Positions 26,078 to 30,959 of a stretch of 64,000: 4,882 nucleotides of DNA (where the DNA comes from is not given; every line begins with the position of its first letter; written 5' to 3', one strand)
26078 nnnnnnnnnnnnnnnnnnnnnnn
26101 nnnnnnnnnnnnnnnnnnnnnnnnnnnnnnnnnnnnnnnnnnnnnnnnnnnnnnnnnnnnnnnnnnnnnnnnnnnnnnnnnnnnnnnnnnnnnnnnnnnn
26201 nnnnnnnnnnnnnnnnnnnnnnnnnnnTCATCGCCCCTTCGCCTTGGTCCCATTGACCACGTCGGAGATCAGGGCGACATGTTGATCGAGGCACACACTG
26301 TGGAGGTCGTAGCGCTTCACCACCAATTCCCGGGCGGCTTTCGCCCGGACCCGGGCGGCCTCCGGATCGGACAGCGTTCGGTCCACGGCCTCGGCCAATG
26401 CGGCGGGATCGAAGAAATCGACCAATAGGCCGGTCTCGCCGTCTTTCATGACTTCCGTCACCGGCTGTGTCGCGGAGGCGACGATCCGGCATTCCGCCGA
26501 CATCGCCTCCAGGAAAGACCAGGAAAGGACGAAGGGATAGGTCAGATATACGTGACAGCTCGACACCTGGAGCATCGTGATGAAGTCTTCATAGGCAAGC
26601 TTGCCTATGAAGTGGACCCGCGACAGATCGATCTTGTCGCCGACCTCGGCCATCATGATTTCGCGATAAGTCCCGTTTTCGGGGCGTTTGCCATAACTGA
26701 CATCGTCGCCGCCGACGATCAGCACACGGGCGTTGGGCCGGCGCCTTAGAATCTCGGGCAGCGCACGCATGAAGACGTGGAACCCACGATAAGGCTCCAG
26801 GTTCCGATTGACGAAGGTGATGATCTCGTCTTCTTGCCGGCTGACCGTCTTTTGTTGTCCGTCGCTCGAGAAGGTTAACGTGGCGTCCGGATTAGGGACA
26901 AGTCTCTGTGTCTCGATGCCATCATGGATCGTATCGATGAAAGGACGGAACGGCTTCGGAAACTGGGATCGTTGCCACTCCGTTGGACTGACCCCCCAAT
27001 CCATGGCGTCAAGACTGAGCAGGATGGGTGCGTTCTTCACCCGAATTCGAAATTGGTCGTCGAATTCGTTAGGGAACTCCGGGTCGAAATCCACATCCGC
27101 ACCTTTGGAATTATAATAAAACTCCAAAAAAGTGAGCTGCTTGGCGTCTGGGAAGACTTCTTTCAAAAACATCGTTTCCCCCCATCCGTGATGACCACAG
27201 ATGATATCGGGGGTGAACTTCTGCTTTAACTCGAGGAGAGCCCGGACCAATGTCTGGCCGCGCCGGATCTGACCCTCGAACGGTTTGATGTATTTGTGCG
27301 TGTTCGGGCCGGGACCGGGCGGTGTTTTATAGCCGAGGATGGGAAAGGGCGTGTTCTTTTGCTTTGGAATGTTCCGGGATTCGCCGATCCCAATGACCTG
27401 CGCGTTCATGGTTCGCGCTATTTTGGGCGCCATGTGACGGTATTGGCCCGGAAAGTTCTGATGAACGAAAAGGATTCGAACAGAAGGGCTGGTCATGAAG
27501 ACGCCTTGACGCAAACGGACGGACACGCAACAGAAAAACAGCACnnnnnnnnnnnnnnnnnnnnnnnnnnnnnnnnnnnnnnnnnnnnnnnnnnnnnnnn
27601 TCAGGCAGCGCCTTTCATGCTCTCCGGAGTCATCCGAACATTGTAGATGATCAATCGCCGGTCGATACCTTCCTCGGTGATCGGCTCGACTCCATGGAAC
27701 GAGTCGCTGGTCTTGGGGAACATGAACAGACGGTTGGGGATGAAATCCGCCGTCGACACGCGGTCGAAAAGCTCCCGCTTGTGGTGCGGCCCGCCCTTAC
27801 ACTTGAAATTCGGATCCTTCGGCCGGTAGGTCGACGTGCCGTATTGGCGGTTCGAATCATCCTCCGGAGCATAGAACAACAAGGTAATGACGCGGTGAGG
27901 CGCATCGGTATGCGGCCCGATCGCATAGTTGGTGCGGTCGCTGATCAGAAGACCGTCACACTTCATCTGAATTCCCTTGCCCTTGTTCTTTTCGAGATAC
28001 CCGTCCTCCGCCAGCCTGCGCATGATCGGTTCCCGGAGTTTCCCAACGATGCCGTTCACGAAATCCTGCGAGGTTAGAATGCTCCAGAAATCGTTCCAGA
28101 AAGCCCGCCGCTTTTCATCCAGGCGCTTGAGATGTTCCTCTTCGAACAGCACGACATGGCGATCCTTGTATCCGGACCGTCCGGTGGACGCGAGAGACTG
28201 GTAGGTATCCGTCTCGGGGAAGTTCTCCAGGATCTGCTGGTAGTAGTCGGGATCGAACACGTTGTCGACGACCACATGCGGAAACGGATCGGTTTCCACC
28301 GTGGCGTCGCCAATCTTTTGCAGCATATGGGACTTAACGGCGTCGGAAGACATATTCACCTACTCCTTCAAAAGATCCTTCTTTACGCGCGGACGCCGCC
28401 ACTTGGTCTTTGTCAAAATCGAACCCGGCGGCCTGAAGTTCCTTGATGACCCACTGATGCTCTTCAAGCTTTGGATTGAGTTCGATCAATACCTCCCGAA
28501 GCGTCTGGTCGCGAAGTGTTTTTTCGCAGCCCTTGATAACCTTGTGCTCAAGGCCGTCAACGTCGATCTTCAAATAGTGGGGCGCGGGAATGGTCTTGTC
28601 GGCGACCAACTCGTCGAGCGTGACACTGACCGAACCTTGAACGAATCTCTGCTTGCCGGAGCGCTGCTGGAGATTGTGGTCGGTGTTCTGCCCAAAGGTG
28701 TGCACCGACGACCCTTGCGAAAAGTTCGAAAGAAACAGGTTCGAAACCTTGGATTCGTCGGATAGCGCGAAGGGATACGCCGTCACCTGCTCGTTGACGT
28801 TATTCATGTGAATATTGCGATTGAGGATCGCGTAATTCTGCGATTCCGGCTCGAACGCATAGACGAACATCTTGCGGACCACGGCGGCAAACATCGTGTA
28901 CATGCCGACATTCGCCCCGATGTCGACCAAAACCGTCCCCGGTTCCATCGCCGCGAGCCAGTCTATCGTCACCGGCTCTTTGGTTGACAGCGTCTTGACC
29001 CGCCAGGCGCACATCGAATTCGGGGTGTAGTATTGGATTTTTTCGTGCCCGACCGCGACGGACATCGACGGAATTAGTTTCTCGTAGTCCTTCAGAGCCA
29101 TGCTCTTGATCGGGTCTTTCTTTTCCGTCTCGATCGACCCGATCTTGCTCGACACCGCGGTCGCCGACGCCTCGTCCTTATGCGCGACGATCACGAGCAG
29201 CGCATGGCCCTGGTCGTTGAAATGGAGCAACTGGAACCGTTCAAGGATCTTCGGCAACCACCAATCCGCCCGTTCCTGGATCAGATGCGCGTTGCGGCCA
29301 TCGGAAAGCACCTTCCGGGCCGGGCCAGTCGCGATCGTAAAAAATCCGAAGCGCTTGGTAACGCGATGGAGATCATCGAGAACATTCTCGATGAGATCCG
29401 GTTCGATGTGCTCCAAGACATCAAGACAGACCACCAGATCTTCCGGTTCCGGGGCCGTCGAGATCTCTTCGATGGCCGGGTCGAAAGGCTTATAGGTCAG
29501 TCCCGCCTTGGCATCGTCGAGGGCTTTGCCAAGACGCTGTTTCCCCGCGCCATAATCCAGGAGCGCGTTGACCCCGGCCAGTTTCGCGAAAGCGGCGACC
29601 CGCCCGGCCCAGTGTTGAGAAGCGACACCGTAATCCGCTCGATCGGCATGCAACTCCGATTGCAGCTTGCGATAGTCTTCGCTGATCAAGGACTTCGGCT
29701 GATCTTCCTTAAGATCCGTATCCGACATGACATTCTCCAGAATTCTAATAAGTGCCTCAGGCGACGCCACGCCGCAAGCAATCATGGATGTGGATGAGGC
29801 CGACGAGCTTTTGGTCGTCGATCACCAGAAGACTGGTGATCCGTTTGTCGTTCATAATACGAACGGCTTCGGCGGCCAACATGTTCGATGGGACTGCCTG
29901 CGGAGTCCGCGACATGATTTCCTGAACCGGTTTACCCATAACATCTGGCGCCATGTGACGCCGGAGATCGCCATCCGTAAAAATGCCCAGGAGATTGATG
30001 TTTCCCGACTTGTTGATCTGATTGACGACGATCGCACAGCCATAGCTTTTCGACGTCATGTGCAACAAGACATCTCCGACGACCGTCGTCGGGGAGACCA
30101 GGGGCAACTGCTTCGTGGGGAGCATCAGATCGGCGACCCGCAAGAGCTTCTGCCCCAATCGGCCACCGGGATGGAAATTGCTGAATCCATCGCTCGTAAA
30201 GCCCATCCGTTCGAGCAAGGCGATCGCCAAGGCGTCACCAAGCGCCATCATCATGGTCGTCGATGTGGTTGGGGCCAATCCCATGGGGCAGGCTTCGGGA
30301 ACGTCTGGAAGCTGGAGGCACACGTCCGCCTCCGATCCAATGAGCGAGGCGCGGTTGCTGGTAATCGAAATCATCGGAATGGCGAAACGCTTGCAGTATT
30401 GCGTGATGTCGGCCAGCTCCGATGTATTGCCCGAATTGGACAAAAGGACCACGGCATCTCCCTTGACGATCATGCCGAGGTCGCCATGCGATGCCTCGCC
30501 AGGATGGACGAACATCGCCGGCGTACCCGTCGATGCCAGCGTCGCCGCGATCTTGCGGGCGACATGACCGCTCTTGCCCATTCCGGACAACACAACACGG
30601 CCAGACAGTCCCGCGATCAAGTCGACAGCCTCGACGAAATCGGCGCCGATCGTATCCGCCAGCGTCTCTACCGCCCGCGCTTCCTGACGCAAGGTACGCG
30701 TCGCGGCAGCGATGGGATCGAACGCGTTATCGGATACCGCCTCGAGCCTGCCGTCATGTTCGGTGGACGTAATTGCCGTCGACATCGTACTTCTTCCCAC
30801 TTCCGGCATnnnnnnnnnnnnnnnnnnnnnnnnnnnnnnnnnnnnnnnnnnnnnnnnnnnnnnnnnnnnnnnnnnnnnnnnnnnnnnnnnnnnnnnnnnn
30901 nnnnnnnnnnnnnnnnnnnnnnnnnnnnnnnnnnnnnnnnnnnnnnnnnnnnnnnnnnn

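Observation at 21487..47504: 26-kb co-directional array linking a giant RTX protein, TPR-glycosyltransferases, a T1SS pair and glycan biosynthesis genes, with translational coupling of the T1SS to kpsF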

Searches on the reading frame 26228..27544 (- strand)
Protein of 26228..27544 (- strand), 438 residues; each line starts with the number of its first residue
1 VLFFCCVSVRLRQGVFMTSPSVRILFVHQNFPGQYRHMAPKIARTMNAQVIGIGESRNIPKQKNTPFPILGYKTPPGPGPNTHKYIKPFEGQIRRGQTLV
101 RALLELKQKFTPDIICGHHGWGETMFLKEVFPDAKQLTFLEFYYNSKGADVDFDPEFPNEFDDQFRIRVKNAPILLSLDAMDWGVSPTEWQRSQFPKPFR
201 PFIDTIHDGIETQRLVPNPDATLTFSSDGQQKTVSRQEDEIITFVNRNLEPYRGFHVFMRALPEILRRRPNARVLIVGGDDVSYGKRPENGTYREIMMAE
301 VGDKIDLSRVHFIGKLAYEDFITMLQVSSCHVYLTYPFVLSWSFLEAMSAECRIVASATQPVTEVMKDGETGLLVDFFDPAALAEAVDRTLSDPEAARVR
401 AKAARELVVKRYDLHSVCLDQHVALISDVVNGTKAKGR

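Call 3: search_protein_families(library=pfam, proteins=[window:26228-27544:-])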
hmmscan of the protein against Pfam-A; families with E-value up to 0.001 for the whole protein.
window:26228-27544:- (438 aa): 4 families
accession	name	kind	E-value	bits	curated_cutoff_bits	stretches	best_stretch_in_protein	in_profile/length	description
PF12000.14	Glyco_trans_4_3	-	2.3e-58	197.1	25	1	66-214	18-167/168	Glycosyl transferase family 4 group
PF00534.26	Glycos_transf_1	-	7.2e-23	81.4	26.4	1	231-406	7-171/172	Glycosyl transferases group 1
PF13692.12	Glyco_trans_1_4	-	2.7e-18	67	27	1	241-393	3-142/142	Glycosyl transferases group 1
PF13524.12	Glyco_trans_1_2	-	9.7e-07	29.3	25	1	266-415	9-136/144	Glycosyl transferase-like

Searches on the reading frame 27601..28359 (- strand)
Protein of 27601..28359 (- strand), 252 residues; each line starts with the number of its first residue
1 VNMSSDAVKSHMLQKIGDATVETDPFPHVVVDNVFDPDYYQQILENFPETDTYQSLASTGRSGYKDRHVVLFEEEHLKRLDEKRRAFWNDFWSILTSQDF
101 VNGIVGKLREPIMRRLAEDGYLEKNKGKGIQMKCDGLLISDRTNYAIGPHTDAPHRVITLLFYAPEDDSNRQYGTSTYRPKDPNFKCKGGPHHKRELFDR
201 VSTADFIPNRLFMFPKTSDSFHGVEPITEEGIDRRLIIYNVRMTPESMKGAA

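Call 3: search_protein_families(library=pfam, proteins=[window:27601-28359:-])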
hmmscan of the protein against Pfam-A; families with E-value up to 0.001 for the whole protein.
window:27601-28359:- (252 aa): 1 family
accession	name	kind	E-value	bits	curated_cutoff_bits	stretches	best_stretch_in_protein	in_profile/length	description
PF13640.12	2OG-FeII_Oxy_3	-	6.5e-05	24.3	27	1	145-238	10-94/98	2OG-Fe(II) oxygenase superfamily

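Call 14: search_protein_families(library=ncbifam, proteins=[window:27601-28359:-], max_evalue=0.01)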
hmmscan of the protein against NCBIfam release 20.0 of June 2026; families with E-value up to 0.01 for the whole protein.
window:27601-28359:- (252 aa): 0 families

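Call 59: search_protein_families(library=pfam, max_evalue=0.1, proteins=[window:27601-28359:-])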
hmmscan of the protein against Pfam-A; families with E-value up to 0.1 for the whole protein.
window:27601-28359:- (252 aa): 1 family
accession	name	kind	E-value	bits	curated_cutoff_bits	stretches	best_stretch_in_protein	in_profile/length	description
PF13640.12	2OG-FeII_Oxy_3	-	6.5e-05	24.3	27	1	145-238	10-94/98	2OG-Fe(II) oxygenase superfamily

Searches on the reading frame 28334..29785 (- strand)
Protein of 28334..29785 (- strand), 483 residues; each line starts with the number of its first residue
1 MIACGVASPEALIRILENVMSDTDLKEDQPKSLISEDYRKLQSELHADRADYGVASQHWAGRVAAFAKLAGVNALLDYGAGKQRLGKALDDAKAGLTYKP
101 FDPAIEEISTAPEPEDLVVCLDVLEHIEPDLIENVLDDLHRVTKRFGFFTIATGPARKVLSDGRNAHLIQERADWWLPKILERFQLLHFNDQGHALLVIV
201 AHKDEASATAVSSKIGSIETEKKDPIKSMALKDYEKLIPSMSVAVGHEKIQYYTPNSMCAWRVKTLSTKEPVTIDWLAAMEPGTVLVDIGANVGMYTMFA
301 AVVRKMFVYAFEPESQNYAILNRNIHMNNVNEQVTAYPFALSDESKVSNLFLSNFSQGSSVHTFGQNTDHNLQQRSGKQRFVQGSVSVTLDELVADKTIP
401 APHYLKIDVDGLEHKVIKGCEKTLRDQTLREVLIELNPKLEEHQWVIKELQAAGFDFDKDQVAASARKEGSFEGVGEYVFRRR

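Call 3: search_protein_families(library=pfam, proteins=[window:28334-29785:-])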
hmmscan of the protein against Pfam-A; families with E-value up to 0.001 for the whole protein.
window:28334-29785:- (483 aa): 3 families
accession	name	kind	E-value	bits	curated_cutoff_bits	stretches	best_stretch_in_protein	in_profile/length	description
PF05050.19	Methyltransf_21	-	1.1e-16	61.8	22.7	1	288-457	1-173/173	Methyltransferase FkbM domain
PF13489.12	Methyltransf_23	-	1.2e-05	25.5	27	1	63-178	13-135/164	Methyltransferase domain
PF02475.24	TRM5-TYW2_MTfase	-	2.1e-05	25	28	1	279-337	33-92/164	TRM5/TYW2 methyltransferase domain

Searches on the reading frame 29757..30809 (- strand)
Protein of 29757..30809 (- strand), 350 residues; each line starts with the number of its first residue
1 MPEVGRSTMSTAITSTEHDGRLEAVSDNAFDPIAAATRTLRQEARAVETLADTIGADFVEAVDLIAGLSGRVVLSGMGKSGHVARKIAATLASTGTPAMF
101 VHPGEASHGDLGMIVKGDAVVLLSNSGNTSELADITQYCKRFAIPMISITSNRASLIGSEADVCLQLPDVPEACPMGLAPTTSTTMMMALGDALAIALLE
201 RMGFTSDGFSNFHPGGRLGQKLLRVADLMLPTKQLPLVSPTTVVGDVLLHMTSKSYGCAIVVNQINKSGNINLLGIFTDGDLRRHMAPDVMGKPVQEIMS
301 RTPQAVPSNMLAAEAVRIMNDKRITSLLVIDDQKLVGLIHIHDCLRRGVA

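Call 3: search_protein_families(library=pfam, proteins=[window:29757-30809:-])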
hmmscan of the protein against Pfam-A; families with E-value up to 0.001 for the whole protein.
window:29757-30809:- (350 aa): 2 families
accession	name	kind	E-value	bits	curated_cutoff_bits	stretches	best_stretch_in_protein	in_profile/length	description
PF01380.27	SIS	-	7e-27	94.3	25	1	70-197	6-131/131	SIS domain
PF00571.33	CBS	-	1.6e-19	70.4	24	2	295-347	1-54/57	CBS domain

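Call 14: search_protein_families(library=ncbifam, proteins=[window:29757-30809:-], max_evalue=0.01)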
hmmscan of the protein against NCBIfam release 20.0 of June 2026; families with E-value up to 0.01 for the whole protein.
window:29757-30809:- (350 aa): 18 families
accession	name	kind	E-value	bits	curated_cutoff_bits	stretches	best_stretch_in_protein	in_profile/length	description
NF008141.0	PRK10892.1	equivalog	2.3e-93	313.1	505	1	28-349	8-327/328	arabinose-5-phosphate isomerase KdsD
TIGR00393.1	kpsF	subfamily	2.5e-86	289.6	203.7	1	70-340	1-268/268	KpsF/GutQ family sugar-phosphate isomerase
NF008581.0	PRK11543.1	equivalog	1.2e-73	247.9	481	1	34-349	7-320/321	arabinose-5-phosphate isomerase GutQ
TIGR03127.2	RuMP_HxlB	equivalog_domain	2.3e-11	43.9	160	1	65-208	26-169/178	6-phospho-3-hexuloisomerase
TIGR01302.1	IMP_dehydrog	equivalog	1.4e-09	37.3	481.5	1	237-346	92-198/450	IMP dehydrogenase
NF041755.1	RuMP_HxlAB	equivalog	2e-09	36.9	500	1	68-191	245-354/391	bifunctional 3-hexulose-6-phosphate synthase/6-phospho-3-hexuloisomerase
NF041552.1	TF_PrdR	equivalog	1.3e-06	27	795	1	223-343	6-120/577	sigma-54 dependent transcriptional regulator PrdR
NF008590.0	PRK11557.1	equivalog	1.7e-06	27.7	355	1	59-200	123-261/282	MurR/RpiR family transcriptional regulator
NF010701.0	PRK14101.1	equivalog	2.6e-06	25.9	920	1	40-196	439-592/638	bifunctional transcriptional regulator/glucokinase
NF040776.2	AlsR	equivalog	6.5e-06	25.3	400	1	115-200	175-258/279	transcriptional repressor AlsR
NF008451.0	PRK11302.1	subfamily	6.6e-06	25.8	296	1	71-203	130-259/286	transcriptional regulator HexR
NF008458.0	PRK11337.1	equivalog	7e-05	21.9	378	1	60-168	133-240/293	MurR/RpiR family transcriptional regulator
NF006423.0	PRK08674.1-2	equivalog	8.6e-05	21.5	254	1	45-185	5-136/317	bifunctional phosphoglucose/phosphomannose isomerase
TIGR02128.1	G6PI_arch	equivalog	0.00024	20.1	213.9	1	70-160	22-111/308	bifunctional phosphoglucose/phosphomannose isomerase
NF053603.1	HhpR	exception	0.00027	20.2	520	0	292-345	221-275/282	CBS domain-containing high hydrostatic pressure regulator HhpR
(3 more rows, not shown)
